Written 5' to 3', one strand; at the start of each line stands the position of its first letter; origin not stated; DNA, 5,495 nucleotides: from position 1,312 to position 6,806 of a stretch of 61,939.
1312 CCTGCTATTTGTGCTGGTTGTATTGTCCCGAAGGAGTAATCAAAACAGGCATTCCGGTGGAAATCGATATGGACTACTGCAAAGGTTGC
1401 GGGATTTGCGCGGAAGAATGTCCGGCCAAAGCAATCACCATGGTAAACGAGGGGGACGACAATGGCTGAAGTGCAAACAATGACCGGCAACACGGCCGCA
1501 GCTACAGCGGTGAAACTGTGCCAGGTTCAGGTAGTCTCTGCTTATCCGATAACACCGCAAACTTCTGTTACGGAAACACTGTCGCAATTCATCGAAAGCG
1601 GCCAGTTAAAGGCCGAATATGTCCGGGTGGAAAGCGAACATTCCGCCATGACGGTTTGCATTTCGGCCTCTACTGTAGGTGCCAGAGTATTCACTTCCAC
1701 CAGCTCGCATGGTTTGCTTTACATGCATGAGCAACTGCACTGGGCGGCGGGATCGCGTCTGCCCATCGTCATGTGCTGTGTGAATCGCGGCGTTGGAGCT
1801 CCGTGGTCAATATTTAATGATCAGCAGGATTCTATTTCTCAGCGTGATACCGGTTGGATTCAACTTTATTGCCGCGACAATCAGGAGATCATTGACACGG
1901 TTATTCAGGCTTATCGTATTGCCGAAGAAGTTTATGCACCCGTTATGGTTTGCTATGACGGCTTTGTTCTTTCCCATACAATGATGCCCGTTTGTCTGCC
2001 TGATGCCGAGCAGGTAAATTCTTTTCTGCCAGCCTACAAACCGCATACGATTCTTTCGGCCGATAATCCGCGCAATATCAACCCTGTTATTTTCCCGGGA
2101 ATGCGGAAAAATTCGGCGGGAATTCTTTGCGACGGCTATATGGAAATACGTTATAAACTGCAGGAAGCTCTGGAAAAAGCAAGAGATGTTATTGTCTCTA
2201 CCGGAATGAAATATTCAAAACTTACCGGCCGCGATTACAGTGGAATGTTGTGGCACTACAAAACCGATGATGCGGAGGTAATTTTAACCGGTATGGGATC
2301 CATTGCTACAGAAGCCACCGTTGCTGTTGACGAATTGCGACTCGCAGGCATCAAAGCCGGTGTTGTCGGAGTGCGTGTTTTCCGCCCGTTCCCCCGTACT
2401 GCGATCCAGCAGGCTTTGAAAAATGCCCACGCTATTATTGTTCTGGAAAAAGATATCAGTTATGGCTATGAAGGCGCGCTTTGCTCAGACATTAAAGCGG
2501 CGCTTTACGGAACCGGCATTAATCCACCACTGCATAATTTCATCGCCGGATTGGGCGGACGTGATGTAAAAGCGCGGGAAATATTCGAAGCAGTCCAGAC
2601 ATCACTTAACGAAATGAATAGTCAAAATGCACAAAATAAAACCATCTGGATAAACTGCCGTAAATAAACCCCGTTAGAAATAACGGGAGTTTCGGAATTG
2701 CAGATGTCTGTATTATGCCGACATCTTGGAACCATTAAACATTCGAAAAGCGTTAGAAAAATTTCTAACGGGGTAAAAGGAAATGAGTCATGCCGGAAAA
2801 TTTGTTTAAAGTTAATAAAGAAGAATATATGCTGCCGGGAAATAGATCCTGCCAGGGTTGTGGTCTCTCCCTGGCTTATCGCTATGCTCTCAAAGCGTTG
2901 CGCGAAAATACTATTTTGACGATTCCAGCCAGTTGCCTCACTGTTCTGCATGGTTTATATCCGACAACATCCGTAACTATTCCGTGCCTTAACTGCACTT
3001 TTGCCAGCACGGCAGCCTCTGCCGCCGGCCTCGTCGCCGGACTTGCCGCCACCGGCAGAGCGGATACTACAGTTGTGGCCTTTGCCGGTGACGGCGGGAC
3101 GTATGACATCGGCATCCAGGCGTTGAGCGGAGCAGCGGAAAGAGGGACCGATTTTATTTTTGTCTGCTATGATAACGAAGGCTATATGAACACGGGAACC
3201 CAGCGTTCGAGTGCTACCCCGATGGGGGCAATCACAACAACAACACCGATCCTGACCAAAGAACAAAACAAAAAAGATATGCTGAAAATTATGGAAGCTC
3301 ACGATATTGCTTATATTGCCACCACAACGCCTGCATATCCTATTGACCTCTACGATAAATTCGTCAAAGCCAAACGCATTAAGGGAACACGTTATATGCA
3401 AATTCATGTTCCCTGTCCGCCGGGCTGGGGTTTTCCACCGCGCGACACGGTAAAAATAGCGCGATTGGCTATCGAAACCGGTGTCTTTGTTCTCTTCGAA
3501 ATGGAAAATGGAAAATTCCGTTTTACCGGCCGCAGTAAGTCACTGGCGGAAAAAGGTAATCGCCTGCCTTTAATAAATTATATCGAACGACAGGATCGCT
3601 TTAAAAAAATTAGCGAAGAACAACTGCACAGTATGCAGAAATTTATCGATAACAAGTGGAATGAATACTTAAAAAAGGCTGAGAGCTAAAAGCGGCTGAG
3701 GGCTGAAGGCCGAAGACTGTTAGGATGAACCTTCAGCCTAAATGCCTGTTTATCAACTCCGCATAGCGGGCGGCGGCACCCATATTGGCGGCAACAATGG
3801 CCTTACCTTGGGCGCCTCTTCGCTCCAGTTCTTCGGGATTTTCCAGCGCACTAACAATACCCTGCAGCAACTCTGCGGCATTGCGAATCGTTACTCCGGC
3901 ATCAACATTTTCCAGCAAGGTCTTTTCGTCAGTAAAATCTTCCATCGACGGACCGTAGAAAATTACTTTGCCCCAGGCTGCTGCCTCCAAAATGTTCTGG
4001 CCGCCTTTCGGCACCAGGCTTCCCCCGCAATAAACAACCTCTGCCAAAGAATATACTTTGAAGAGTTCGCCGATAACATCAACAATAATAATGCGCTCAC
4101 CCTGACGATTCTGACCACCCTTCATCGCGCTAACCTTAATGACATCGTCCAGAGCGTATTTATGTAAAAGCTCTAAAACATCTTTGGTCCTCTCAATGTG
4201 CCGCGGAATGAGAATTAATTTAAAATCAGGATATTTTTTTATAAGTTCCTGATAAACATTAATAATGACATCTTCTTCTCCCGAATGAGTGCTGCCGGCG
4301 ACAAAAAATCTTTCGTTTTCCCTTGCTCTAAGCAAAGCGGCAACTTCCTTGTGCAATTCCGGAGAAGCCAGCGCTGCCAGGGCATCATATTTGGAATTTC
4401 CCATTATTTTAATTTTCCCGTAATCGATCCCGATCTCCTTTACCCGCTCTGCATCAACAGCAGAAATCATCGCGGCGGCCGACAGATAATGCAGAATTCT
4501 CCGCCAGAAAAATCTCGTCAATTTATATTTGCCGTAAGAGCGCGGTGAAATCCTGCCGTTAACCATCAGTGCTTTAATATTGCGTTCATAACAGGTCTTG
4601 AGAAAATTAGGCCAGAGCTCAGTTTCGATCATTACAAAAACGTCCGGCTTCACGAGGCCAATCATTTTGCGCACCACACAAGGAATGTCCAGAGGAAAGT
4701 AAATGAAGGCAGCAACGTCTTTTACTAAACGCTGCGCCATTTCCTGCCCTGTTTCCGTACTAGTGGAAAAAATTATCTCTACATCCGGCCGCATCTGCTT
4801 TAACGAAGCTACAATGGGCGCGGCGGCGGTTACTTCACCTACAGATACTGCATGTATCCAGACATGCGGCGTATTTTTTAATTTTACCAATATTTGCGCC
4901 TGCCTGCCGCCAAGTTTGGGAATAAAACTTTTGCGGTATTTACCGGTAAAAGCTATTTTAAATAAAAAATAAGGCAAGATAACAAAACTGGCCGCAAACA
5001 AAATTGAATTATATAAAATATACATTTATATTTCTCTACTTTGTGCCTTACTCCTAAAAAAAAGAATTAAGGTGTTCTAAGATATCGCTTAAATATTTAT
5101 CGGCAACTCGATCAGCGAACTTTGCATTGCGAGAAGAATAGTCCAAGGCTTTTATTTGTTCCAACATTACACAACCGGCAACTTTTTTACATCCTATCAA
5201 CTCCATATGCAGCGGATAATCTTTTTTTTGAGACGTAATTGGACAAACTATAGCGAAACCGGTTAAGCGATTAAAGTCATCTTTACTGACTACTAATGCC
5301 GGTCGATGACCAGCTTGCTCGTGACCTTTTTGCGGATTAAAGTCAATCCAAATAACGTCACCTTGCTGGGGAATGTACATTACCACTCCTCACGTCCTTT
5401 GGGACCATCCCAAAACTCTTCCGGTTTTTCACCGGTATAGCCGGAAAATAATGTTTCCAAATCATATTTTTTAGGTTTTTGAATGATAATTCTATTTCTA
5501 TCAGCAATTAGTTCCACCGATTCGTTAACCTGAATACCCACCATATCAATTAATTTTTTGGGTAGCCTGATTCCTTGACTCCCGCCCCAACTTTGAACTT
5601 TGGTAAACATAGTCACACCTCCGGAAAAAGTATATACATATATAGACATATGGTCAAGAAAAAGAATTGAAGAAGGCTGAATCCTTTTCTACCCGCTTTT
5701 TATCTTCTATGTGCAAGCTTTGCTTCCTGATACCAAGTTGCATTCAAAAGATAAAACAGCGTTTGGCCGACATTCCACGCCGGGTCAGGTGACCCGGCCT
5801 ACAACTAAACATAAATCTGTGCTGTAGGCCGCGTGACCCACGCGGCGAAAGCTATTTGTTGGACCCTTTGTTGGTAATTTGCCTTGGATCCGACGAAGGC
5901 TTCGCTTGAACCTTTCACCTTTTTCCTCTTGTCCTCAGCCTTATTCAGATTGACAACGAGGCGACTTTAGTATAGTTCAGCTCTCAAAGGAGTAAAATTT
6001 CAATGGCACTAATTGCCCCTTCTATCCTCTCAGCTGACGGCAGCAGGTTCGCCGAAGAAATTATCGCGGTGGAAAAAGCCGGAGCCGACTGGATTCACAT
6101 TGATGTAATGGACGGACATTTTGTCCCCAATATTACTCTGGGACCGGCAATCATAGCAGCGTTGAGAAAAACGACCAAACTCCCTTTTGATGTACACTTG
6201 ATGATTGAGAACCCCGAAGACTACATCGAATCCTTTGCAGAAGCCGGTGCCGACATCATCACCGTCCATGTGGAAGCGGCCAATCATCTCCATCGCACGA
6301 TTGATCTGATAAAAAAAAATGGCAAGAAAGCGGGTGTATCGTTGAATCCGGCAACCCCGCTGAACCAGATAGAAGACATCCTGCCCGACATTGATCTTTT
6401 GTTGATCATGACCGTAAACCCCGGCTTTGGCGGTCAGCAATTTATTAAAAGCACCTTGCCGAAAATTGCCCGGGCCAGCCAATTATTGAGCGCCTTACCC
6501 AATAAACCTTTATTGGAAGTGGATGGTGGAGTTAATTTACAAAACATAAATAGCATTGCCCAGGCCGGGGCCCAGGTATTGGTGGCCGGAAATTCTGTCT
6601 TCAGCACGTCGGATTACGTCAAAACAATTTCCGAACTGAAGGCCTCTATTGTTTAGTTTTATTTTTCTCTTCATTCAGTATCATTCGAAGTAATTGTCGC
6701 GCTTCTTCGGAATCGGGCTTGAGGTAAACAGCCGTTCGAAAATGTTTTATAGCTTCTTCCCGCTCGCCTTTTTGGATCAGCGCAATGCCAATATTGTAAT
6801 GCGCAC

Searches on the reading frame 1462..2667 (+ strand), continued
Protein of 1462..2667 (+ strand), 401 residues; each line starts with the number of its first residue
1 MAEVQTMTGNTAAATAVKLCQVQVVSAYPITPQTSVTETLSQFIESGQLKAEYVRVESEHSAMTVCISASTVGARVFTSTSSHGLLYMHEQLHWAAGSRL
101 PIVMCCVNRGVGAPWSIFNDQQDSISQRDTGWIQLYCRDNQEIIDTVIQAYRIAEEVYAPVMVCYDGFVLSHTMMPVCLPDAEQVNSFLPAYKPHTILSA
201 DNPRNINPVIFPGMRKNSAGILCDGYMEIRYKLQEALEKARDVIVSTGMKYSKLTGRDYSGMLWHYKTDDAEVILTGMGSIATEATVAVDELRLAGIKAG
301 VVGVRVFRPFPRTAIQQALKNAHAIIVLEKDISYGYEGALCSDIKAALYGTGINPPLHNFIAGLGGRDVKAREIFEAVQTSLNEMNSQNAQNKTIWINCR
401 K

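Call 56: search_solved_structures(query=window:1462-2667:+, max_evalue=1e-20, show_alignments=4)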
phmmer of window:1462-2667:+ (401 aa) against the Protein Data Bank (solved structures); distinct sequences matched with E-value up to 1e-20: 5.
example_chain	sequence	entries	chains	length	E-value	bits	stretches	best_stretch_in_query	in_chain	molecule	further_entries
9bt4_B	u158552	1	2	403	1.3e-92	314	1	4-378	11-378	Pyruvate:Ferredoxin Oxidoreductase, subunit alpha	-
5c4i_A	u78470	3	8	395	2.6e-66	227.4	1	1-397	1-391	Oxalate oxidoreductase subunit alpha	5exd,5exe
7plm_A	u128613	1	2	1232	9e-26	94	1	4-356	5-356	Pyruvate:ferredoxin oxidoreductase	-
1b0p_A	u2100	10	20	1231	9.5e-26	93.9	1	4-356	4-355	PROTEIN (PYRUVATE-FERREDOXIN OXIDOREDUCTASE) | Pyruvate-Ferredoxin Oxidoreductase | PYRUVATE FERREDOXIN OXIDOREDUCTASE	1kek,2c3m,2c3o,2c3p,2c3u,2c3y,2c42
6cin_A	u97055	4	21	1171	1e-23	87.2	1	5-370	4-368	PYRUVATE-FERREDOXIN OXIDOREDUCTASE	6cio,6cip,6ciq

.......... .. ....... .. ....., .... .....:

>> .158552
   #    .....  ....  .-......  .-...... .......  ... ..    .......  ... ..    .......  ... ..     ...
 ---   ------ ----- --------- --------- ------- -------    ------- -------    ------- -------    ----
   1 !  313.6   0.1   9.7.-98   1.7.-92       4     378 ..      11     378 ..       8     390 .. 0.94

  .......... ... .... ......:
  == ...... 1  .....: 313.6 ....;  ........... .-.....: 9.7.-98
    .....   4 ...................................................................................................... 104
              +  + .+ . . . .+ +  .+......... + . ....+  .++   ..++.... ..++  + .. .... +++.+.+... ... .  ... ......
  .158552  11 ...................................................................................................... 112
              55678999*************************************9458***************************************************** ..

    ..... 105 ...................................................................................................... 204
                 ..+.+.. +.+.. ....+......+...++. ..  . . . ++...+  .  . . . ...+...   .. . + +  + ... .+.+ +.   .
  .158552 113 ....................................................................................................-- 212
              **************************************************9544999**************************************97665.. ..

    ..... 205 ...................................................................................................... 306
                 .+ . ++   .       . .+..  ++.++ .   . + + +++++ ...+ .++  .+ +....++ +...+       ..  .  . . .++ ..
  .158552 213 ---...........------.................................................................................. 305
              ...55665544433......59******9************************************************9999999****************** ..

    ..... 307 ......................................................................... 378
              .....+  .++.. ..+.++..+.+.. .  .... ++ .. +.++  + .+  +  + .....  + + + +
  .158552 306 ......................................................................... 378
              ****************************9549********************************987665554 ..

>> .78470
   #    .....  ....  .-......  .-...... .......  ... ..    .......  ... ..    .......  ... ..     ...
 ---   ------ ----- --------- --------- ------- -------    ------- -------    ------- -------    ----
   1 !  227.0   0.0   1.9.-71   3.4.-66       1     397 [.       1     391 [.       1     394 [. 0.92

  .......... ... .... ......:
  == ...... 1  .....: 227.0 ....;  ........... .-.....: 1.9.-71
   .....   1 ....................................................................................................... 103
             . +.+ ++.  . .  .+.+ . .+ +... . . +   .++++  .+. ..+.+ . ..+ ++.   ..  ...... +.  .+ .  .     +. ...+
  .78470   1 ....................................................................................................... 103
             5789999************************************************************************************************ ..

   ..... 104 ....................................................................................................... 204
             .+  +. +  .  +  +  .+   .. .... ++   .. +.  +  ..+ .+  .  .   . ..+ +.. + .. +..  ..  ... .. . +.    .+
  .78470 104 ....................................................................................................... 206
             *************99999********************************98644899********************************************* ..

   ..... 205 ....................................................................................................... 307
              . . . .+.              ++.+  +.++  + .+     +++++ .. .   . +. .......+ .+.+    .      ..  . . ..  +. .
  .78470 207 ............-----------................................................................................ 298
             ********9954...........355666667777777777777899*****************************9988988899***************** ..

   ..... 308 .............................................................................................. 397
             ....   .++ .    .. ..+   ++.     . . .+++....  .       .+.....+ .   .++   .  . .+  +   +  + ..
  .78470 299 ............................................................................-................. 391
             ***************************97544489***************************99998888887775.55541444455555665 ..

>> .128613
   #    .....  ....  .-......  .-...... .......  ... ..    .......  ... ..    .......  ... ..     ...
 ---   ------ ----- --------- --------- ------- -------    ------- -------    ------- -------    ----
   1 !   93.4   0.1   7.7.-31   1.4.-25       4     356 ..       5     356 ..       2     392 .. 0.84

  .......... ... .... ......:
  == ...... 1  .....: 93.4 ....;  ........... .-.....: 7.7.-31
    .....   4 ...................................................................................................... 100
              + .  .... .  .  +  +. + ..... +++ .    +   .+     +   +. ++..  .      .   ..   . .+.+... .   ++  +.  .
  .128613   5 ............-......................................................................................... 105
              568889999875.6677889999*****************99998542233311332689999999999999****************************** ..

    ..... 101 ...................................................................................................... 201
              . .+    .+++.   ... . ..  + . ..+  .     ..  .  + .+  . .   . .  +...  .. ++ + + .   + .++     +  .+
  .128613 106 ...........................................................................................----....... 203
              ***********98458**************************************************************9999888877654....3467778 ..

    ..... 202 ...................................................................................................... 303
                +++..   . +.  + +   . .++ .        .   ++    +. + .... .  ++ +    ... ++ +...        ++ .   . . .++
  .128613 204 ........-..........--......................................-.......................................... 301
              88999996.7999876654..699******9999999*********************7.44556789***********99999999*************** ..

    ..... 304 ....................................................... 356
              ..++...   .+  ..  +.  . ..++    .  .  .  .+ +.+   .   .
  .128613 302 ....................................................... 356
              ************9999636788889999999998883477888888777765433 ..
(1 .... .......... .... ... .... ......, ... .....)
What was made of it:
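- On Four-subunit 2-oxoacid:ferredoxin oxidoreductase, pyruvate/2-ketoisovalerate family (PorCDAB/VorCDAB): The YPITP Thr31 and the Arg and Ile that align with Thr31, Arg114 and Ile123 of D. africanus PFOR are conserved (call 56).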

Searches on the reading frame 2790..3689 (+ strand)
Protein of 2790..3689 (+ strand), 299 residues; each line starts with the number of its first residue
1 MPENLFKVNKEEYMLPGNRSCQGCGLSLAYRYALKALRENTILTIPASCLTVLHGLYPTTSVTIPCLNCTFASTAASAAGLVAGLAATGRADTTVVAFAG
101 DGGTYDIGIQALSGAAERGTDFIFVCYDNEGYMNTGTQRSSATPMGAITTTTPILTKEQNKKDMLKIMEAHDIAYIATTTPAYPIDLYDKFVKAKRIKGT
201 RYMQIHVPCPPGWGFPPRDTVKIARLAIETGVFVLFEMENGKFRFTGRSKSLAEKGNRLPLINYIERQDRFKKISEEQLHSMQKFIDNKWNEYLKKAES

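Call 6: search_protein_families(library=ncbifam, proteins=[window:2790-3689:+])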
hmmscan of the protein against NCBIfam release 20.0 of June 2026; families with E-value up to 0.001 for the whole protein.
window:2790-3689:+ (299 aa): 13 families
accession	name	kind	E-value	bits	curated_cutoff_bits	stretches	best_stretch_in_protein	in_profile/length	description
NF008818.0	PRK11864.1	subfamily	1.7e-114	382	405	1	5-297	5-296/300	3-methyl-2-oxobutanoate dehydrogenase subunit beta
NF008819.1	PRK11865.1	equivalog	1.1e-104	349.9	405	1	7-293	7-296/300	pyruvate synthase subunit PorB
NF045792.1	OxalOxredbeta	equivalog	1.3e-69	234.6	590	1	5-292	8-302/311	oxalate oxidoreductase subunit beta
NF045766.1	PhenlGlyoxDHPadI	equivalog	1.6e-64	218.3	700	1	9-291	147-431/443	NADH-dependent phenylglyoxylate dehydrogenase subunit beta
TIGR02176.1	pyruv_ox_red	equivalog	2.1e-14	52.4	911.35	1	95-292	956-1154/1167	pyruvate:ferredoxin (flavodoxin) oxidoreductase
NF008820.0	PRK11866.1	equivalog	4.1e-13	49.4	402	1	20-261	17-246/287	2-oxoacid ferredoxin oxidoreductase subunit beta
TIGR02177.1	PorB_KorB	subfamily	1.1e-09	38.2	261.9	1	21-210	4-188/286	2-oxoacid:acceptor oxidoreductase, beta subunit, pyruvate/2-ketoisovalerate family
NF007207.0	PRK09628.1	equivalog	2.4e-08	33.9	364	1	21-209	19-202/277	2-oxoglutarate ferredoxin oxidoreductase subunit beta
TIGR03846.1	sulfopy_beta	equivalog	6.5e-07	29.4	221.5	1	77-143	46-111/182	sulfopyruvate decarboxylase subunit beta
TIGR03336.1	IOR_alpha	equivalog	6.3e-06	24.8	650.9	1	20-209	358-531/595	indolepyruvate ferredoxin oxidoreductase subunit alpha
NF008821.0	PRK11869.1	equivalog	1.4e-05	24.1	438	1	21-210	17-201/286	2-oxoacid ferredoxin oxidoreductase subunit beta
NF041171.1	Oxoac_fdxbeta_Archa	equivalog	0.00013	21.4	423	1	91-210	72-190/296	2-oxoacid:ferredoxin oxidoreductase subunit beta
NF006122.0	PRK08266.1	subfamily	0.00076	18.1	571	1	86-139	414-466/543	hypothetical protein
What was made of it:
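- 2790..3689 (+): porB (beta subunit, TPP-binding), last gene of the operon. NF008818, 382 bits, and NF008819, 350 bits (call 6).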

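Call 7: search_protein_families(library=pfam, proteins=[window:2790-3689:+], max_evalue=0.01)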
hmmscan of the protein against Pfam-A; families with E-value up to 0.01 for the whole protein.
window:2790-3689:+ (299 aa): 2 families
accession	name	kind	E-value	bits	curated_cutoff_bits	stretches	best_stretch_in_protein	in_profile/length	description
PF02775.26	TPP_enzyme_C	-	1.4e-18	67.5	21.9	1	69-200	24-146/151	Thiamine pyrophosphate enzyme, C-terminal TPP binding domain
PF13292.11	DXP_synthase_N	-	0.0043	16.8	21.2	1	67-151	108-185/274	1-deoxy-D-xylulose-5-phosphate synthase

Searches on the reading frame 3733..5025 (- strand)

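Call 6: search_protein_families(library=ncbifam, proteins=[window:3733-5025:-])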
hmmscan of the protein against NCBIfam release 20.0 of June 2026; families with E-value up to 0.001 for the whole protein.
window:3733-5025:- (430 aa): 5 families
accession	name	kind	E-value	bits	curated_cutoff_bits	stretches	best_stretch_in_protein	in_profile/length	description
NF004388.0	PRK05749.1-4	equivalog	4e-97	325.4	438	1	13-429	11-421/425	lipid IV(A) 3-deoxy-D-manno-octulosonic acid transferase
NF004389.0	PRK05749.1-5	equivalog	9.4e-81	271.7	363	1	1-398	1-373/402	lipid IV(A) 3-deoxy-D-manno-octulosonic acid transferase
NF004386.0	PRK05749.1-2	equivalog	6.7e-76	255.7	524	1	14-428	11-426/433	lipid IV(A) 3-deoxy-D-manno-octulosonic acid transferase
NF004385.0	PRK05749.1-1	equivalog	9e-73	245.3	590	1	4-429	5-420/425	lipid IV(A) 3-deoxy-D-manno-octulosonic acid transferase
NF004387.0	PRK05749.1-3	equivalog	1.1e-57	195.7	617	1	14-420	18-414/440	lipid IV(A) 3-deoxy-D-manno-octulosonic acid transferase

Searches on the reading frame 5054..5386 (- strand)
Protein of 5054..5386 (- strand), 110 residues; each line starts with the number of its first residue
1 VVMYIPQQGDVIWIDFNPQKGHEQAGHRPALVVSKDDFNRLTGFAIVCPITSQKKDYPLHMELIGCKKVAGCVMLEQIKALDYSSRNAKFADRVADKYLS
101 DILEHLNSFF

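Call 42: search_protein_families(library=ncbifam, proteins=[window:5054-5386:-], max_evalue=0.00001)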
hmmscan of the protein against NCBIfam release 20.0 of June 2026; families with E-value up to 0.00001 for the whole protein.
window:5054-5386:- (110 aa): 3 families
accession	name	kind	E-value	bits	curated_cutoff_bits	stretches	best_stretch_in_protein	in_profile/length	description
NF007386.0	PRK09907.1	equivalog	2.3e-30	104.9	120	1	2-107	3-107/111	endoribonuclease MazF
NF007320.0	PRK09812.1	equivalog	2.4e-15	56.6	129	1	7-108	8-113/116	type II toxin-antitoxin system ChpB family toxin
NF052489.1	TAtMazFAgrob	equivalog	1e-10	41.4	150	1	5-108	5-113/118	type II toxin-antitoxin system toxin MazF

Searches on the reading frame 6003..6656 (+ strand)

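Call 42: search_protein_families(library=ncbifam, proteins=[window:6003-6656:+], max_evalue=0.00001)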
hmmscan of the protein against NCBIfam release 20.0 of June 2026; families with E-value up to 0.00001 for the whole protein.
window:6003-6656:+ (217 aa): 7 families
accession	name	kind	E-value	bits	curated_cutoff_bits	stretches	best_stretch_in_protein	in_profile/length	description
TIGR01163.1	rpe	equivalog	7.4e-90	299.9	212.6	1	3-213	1-211/211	ribulose-phosphate 3-epimerase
NF004076.0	PRK05581.1-4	subfamily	1.6e-78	262.9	165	1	2-213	5-216/221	ribulose-phosphate 3-epimerase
NF007266.0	PRK09722.1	equivalog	1.8e-59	201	271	1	3-205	4-207/230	D-allulose 6-phosphate 3-epimerase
NF005944.0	PRK08005.1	equivalog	3.5e-40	137.5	376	1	3-213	2-208/210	ribulose-phosphate 3 epimerase family protein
NF005986.0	PRK08091.1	equivalog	2.2e-31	109.6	264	1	6-216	17-227/229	ribulose-phosphate 3-epimerase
NF010658.0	PRK14057.1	equivalog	2.5e-22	79.6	530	1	27-208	45-233/254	epimerase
TIGR03128.2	RuMP_HxlA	equivalog_domain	2.1e-07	30.9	200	1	76-215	69-204/205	3-hexulose-6-phosphate synthase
